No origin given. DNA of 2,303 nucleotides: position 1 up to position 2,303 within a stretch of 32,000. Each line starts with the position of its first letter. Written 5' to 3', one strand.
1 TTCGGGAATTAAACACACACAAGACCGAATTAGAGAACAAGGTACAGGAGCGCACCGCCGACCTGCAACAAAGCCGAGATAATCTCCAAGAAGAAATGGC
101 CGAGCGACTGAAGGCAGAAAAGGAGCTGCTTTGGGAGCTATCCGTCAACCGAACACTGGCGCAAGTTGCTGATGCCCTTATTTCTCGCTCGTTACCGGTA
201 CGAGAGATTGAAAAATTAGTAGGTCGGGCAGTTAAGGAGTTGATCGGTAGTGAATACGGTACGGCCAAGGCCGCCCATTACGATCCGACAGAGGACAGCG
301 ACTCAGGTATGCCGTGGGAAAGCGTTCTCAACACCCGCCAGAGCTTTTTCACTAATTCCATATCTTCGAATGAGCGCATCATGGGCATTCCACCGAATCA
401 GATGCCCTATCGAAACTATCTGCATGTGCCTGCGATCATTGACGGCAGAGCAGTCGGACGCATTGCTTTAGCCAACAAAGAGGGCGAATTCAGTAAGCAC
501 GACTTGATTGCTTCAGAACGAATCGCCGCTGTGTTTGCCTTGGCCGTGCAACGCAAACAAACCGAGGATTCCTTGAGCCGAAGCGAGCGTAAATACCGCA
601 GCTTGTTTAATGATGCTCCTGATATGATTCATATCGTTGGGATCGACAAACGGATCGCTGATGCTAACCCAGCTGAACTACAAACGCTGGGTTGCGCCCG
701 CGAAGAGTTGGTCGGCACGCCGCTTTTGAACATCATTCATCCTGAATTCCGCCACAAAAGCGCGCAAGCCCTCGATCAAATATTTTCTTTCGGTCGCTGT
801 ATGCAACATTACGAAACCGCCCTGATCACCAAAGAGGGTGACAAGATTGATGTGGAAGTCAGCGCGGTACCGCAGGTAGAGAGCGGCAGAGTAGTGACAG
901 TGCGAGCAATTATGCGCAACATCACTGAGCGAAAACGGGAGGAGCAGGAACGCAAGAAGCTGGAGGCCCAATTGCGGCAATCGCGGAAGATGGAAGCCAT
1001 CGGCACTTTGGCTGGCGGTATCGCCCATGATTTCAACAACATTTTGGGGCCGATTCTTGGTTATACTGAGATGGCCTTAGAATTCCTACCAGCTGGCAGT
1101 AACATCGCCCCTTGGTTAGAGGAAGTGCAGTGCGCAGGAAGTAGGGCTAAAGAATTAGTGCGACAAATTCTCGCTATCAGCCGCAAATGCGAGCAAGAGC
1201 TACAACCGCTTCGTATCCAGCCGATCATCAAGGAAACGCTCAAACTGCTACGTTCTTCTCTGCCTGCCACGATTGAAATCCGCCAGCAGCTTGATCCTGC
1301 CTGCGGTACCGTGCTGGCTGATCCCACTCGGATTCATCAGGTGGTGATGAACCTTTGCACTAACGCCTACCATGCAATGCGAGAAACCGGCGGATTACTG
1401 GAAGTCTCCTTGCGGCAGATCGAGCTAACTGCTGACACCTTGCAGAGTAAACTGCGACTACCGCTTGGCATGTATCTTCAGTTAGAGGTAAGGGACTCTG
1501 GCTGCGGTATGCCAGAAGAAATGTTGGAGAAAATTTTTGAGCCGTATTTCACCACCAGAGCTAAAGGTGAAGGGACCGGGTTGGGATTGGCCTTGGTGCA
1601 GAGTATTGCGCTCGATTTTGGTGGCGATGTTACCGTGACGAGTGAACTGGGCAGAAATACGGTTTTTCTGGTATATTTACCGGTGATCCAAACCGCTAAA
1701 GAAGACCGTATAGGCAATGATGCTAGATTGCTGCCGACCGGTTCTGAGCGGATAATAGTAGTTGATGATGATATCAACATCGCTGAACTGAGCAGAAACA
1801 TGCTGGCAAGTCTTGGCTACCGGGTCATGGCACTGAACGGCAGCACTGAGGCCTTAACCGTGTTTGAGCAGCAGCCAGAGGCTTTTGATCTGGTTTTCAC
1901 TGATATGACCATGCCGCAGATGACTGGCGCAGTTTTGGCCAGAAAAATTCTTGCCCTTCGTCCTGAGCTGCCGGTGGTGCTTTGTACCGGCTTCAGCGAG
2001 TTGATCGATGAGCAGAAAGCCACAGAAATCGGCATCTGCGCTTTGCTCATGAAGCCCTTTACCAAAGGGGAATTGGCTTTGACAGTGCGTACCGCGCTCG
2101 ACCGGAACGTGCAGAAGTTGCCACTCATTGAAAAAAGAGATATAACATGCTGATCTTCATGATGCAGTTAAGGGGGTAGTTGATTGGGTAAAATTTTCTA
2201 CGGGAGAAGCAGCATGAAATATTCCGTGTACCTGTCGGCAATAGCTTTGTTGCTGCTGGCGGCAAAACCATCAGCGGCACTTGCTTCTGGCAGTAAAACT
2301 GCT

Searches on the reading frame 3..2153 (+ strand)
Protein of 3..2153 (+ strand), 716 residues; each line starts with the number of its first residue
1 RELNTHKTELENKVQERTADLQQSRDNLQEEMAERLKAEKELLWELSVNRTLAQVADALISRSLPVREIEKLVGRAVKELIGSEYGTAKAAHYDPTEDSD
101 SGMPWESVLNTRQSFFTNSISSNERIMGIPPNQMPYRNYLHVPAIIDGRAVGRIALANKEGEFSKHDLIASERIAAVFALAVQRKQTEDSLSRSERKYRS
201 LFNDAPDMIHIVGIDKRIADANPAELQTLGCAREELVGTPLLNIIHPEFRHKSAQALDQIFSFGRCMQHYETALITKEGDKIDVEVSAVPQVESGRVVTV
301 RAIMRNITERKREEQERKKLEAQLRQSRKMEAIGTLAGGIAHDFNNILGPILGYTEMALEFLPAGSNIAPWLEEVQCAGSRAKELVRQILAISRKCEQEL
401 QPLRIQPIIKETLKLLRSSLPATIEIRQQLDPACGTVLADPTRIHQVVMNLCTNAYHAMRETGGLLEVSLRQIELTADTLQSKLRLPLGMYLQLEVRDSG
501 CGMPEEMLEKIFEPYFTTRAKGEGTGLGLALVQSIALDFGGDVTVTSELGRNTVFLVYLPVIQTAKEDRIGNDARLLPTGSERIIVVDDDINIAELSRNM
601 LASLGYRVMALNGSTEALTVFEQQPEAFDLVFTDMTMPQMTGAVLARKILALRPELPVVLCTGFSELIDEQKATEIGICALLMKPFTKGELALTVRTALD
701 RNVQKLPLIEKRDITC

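Call 3: search_protein_families(library=pfam, proteins=[window:96-2153:+], max_evalue=1)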
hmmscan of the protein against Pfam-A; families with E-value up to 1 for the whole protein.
window:96-2153:+ (685 aa): 11 families
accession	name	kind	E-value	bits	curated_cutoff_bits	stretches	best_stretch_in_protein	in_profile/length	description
PF02518.31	HATPase_c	-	1.1e-24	87.4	26.4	1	409-530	2-109/111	Histidine kinase-, DNA gyrase B-, and HSP90-like ATPase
PF00072.30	Response_reg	-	8.4e-21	74.7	30.2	1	553-664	1-110/111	Response regulator receiver domain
PF13426.13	PAS_9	-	1.6e-11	44.8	27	1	175-278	1-103/103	PAS domain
PF00989.32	PAS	-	1.9e-11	44.4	22.6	1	166-266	2-102/113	PAS fold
PF13185.12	GAF_2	-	2.3e-11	44.5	28.6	1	60-152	43-136/136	GAF domain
PF08448.16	PAS_4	-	1.2e-09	38.8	23.1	1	171-281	1-110/110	PAS fold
PF08447.18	PAS_3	-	9.9e-08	32.6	25.6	1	189-271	3-87/89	PAS fold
PF00512.31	HisKA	-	6.6e-07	29.7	26.9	1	303-363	3-62/66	His Kinase A (phospho-acceptor) domain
PF13188.13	PAS_8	-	1.3e-05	25.3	21.8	1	166-221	2-56/65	PAS domain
PF01590.32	GAF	-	0.0013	19.7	22.4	1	76-151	57-133/133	GAF domain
PF08670.17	MEKHLA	-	0.075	13.4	23.7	1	162-258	25-121/143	MEKHLA domain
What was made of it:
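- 1..2153 (+): 3' part of a hybrid histidine kinase (GAF-PAS-HisKA-HATPase_c-REC). The ORF is open to base 3, so its N-terminus lies outside the window; orthologues have a MASE3 membrane domain there. Pfam domains (call 3).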

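Call 70: search_protein_families(library=padloc, proteins=[window:3-2153:+], max_evalue=0.01)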
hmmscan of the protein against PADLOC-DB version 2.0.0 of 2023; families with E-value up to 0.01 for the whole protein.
window:3-2153:+ (716 aa): 1 family
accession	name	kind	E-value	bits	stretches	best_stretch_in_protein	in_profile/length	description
PDLC04055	PD-T4-6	-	4.6e-05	20.4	1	573-702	357-486/496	-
